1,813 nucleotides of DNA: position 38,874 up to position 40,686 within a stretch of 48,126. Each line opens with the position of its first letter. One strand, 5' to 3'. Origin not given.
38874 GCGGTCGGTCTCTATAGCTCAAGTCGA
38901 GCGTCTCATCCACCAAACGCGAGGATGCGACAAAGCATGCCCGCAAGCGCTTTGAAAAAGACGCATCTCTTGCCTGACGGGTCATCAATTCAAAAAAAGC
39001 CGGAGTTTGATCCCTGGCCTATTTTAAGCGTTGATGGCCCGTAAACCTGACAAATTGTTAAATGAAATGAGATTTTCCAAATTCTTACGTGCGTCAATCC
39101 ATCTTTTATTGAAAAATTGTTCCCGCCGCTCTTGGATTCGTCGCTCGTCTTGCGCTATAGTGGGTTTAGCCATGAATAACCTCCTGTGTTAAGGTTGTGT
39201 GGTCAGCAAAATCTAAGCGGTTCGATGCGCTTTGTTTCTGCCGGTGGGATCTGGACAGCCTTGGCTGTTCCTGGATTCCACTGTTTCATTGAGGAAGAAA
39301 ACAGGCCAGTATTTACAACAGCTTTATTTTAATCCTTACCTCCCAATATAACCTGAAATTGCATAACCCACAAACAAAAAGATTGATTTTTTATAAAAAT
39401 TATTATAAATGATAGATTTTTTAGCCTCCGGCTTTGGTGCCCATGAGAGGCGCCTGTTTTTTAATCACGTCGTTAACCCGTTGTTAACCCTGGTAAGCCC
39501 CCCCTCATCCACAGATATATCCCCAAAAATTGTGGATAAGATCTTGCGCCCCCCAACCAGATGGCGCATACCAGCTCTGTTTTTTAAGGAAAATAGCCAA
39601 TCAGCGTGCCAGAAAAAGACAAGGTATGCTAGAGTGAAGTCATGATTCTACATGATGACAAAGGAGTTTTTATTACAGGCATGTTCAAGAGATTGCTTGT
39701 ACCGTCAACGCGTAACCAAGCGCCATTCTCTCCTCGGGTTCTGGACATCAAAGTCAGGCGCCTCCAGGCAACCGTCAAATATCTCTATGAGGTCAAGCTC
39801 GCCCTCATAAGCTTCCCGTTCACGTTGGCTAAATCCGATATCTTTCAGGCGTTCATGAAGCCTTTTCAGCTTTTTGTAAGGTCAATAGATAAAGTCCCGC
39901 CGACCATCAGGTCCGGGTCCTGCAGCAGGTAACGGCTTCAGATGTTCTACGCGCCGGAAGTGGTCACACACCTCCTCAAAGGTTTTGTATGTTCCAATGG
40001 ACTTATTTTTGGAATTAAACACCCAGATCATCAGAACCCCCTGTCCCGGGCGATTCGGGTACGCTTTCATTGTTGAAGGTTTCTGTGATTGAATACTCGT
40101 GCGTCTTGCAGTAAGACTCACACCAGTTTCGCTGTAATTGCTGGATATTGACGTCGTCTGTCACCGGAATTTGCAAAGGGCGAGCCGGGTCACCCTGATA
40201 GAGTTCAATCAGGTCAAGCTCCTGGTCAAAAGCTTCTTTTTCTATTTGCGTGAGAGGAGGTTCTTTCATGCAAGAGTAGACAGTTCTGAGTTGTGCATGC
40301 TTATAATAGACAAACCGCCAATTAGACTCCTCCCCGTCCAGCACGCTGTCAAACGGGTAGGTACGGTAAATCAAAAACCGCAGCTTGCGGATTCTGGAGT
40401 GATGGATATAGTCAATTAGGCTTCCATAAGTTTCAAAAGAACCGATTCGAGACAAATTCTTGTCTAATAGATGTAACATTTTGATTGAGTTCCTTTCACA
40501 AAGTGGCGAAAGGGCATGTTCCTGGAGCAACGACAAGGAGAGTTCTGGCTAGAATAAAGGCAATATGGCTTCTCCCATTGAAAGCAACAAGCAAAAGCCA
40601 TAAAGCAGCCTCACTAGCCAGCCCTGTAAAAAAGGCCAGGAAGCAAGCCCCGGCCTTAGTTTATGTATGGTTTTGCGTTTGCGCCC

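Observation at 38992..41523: Two paralogous leader + mini-ORF + terminator units next to a FinO/ProQ gene: candidate RNA-based control circuit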

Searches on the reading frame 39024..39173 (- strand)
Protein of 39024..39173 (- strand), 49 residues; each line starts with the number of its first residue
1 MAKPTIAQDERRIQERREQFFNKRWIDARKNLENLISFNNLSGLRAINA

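Call 5: search_protein_families(library=pfam, proteins=[window:39024-39173:-], max_evalue=0.1)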
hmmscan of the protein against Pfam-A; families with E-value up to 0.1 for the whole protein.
window:39024-39173:- (49 aa): 0 families

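Call 10: search_protein_families(library=ncbifam, proteins=[window:39024-39173:-], max_evalue=0.1)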
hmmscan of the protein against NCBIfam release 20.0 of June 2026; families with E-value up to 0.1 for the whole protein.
window:39024-39173:- (49 aa): 0 families

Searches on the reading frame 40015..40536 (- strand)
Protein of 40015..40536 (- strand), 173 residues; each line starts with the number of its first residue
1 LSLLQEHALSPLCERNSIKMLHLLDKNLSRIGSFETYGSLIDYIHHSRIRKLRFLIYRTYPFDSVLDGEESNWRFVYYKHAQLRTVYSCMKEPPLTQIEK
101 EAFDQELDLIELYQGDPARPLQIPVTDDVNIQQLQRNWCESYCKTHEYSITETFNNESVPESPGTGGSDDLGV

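Call 5: search_protein_families(library=pfam, proteins=[window:40015-40536:-], max_evalue=0.1)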
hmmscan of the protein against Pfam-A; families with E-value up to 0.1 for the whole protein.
window:40015-40536:- (173 aa): 0 families

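Call 10: search_protein_families(library=ncbifam, proteins=[window:40015-40536:-], max_evalue=0.1)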
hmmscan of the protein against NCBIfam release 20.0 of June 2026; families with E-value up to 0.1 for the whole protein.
window:40015-40536:- (173 aa): 0 families

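Call 76: find_homologous_proteins(query=window:40015-40479:-, max_evalue=0.001)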
Query window:40015-40479:- (154 aa): 20 proteins with E <= 0.001 among 34 candidates.
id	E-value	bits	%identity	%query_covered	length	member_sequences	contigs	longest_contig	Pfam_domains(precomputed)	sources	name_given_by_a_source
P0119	1.9e-101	355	100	100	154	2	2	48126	-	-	-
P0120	8.9e-80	284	81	100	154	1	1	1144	-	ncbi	-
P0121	4.8e-78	279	79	100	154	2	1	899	-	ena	-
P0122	1.9e-57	212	63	98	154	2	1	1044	-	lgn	-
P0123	3.2e-54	201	62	89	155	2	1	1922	-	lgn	-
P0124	2.3e-53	198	56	100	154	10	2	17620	-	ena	-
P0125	2.7e-53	198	57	100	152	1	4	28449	-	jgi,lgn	-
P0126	4.0e-53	198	56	100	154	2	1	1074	-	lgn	-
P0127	5.1e-52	194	55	100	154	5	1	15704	-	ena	-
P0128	7.3e-52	194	54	94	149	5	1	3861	-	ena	-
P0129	2.7e-50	188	55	100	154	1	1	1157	-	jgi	jgi:hypothetical protein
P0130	3.8e-49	185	51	100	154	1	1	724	-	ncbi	-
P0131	1.1e-47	180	51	100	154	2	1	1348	-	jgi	-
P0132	1.7e-45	173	50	94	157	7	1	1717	-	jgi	-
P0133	8.9e-42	161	49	100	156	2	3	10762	-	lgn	-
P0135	4.1e-39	152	47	96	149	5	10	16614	-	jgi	jgi:hypothetical protein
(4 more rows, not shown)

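Call 78: find_encoding_contigs(protein=P0125, flank=5000, max_places=4)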
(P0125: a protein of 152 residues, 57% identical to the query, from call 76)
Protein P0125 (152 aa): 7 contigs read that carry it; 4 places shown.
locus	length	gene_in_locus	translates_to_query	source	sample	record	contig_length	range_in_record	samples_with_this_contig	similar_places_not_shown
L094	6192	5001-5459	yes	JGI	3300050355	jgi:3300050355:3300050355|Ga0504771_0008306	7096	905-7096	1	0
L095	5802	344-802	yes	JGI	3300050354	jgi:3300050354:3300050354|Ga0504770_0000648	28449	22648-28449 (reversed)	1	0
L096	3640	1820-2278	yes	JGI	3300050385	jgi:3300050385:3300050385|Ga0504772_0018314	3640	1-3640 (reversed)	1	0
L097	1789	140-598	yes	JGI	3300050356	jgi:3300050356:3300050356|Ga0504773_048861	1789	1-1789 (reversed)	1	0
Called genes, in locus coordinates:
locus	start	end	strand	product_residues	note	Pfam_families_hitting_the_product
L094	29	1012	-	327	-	PF01656:CbiA, PF02374:ArsA_ATPase (faint), PF06564:CBP_BcsQ, PF09140:MipZ (faint), PF13614:AAA_31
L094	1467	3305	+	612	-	-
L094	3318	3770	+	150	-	PF04352:ProQ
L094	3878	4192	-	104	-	-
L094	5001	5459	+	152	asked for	-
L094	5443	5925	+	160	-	-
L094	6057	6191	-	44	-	?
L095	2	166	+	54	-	?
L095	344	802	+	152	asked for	-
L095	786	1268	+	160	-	-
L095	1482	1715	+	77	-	-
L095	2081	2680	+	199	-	-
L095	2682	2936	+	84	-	-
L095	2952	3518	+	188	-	-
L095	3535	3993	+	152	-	PF11753:DUF3310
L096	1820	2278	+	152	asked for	-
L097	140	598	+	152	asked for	-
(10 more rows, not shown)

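Call 79: find_encoding_contigs(protein=P0135, flank=5000, max_places=4)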
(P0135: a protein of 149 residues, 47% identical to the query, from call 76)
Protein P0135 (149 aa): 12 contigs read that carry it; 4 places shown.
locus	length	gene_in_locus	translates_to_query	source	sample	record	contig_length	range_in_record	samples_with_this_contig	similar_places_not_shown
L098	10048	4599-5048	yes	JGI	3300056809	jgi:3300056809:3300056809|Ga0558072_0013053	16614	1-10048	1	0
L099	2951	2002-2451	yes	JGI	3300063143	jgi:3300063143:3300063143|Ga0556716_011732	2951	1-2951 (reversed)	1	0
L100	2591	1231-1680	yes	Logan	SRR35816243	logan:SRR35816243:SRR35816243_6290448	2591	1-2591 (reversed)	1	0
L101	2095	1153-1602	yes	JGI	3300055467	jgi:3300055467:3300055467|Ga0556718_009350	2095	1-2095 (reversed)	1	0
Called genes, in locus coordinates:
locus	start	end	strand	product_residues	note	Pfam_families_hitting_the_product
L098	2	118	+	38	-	?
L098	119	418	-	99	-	-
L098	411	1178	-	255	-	PF00142:Fer4_NifH (weak), PF01656:CbiA, PF02374:ArsA_ATPase, PF09140:MipZ (weak), PF10609:ParA (weak), PF13614:AAA_31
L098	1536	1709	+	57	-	-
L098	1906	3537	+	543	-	-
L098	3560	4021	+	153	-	PF04352:ProQ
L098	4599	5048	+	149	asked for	-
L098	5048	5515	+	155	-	-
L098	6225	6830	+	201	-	-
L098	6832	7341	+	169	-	PF11753:DUF3310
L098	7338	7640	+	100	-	-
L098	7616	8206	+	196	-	PF05309:TraE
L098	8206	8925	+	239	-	PF06586:TraK_N (weak), PF23536:TraK_C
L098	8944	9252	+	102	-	-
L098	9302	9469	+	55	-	-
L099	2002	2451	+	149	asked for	-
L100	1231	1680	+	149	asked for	-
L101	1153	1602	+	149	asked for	-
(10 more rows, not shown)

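Call 80: find_encoding_contigs(protein=P0124, flank=5000, max_places=2)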
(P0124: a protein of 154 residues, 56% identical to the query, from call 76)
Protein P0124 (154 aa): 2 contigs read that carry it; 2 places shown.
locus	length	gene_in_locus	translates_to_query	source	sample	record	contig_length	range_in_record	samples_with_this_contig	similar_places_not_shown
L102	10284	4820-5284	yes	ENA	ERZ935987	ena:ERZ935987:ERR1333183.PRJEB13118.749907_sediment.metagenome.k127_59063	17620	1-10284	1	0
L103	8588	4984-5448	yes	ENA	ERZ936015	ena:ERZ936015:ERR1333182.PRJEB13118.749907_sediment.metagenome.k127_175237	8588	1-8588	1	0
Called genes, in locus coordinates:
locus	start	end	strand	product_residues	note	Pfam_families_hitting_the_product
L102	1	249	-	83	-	?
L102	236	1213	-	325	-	PF01656:CbiA, PF02374:ArsA_ATPase (weak), PF06564:CBP_BcsQ, PF09140:MipZ, PF10609:ParA (weak), PF13614:AAA_31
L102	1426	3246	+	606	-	PF11638:DnaA_N (faint)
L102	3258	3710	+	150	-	PF04352:ProQ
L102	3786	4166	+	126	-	-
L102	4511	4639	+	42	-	-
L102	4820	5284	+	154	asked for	-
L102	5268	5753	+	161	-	-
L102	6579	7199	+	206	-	-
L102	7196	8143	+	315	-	-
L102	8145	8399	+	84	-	-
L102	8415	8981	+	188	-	-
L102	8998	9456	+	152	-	PF11753:DUF3310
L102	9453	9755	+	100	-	-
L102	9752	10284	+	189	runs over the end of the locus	PF05309:TraE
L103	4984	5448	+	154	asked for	-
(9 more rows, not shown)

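Call 89: predict_structure(alignment_id=A7)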
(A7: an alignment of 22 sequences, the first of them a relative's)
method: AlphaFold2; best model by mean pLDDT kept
length: 154 residues; sequences in the alignment: 22
mean_pLDDT: 81.4   pTM: 0.73
mean pLDDT of the five models: 81.4, 81.4, 81.0, 80.2, 79.7
residues with pLDDT >= 90: 81; 70-90: 38; 50-70: 17; < 50: 18
segments of 3 or more residues with pLDDT < 50: 137-154
pLDDT, mean of each block of 10 residues (from residue 1): 94 96 87 70 55 86 88 85 94 87 95 96 93 70 41 39
secondary structure, 60 per line:
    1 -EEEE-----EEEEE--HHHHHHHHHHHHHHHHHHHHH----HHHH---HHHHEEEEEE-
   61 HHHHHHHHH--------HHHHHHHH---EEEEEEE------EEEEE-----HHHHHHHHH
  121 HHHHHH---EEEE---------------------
elements in order: E2-5 E11-15 H18-38 H43-46 H50-53 E54-59 H61-69 H78-85 E89-95 E102-106 H112-126 E130-133

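Call 93: fold_search(model_id=the predicted structure, library=pdb)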
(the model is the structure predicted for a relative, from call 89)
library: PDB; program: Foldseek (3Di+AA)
matches with E <= 10: 77; with E <= 0.001: 0
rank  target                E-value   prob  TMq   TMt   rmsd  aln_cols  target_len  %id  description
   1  9j8q_A                9.5e-01  0.05  0.17  0.06  13.4       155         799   11  MprF from Pseudomonas aeruginosa in GDN micelle, C2 symmetry (released 2025-09-03)
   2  4ky3_B                1.3e+00  0.04  0.16  0.15  17.2       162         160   15  Three-dimensional Structure of the orthorhombic crystal of computationally designed insertion domain , Northeast Struc (released 2013-06-19)
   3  9j8s_A                2.1e+00  0.02  0.16  0.05  14.2       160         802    8  MprF from Pseudomonas aeruginosa in nanodisc, C2 symmetry (released 2025-09-03)
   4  4pww                  2.4e+00  0.05  0.15  0.25  13.3        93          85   16  Crystal Structure of Engineered Protein. Northeast Structural Genomics Consortium Target OR494. (released 2014-04-09)
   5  5oqm_d                2.7e+00  0.02  0.14  0.06  14.5       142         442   10  STRUCTURE OF YEAST TRANSCRIPTION PRE-INITIATION COMPLEX WITH TFIIH AND CORE MEDIATOR (released 2018-05-09)
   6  6wxp_D                2.9e+00  0.06  0.15  0.15  12.2        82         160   12  De novo TIM barrel-ferredoxin fold fusion homodimer with 4-glutamate centre TFD-EE (released 2020-11-25)
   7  4rjv_B                2.9e+00  0.05  0.15  0.27  13.3        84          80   12  Crystal Structure of a De Novo Designed Ferredoxin Fold, Northeast Structural Genomics Consortium (NESG) Target OR461 (released 2014-10-22)
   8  2nub                  2.9e+00  0.04  0.18  0.05  13.4       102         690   17  Structure of Aquifex aeolicus Argonuate (released 2007-02-06)
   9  4v1o_W                2.9e+00  0.02  0.15  0.07  14.8       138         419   12  Architecture of the RNA polymerase II-Mediator core transcription initiation complex (released 2015-02-04)
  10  2c0d_A                3.1e+00  0.02  0.18  0.17  14.8       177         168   10  Structure of the mitochondrial 2-cys peroxiredoxin from Plasmodium falciparum (released 2006-11-21)
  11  6wxp_A                3.1e+00  0.02  0.12  0.11  12.6        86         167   14  De novo TIM barrel-ferredoxin fold fusion homodimer with 4-glutamate centre TFD-EE (released 2020-11-25)
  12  8qqu_D                3.1e+00  0.02  0.15  0.06  15.3       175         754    8  Asymetric subunit of E. coli DNA gyrase bound to a linear part of a DNA minicircle (released 2024-04-10)
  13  9spi_SI               3.3e+00  0.04  0.13  0.11  12.9        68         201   13  CRYO-EM STRUCTURE OF HUMAN 80S RIBOSOME WITH A/P/E-SITE TRNA AND MRNA CONTAINING URIDINE (released 2026-01-21)
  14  6wxp_C                3.3e+00  0.02  0.15  0.15  14.0       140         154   11  De novo TIM barrel-ferredoxin fold fusion homodimer with 4-glutamate centre TFD-EE (released 2020-11-25)
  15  6rku_B                3.3e+00  0.02  0.16  0.08  17.4       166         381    8  E. coli DNA Gyrase - DNA binding and cleavage domain in State 1 (released 2019-11-06)
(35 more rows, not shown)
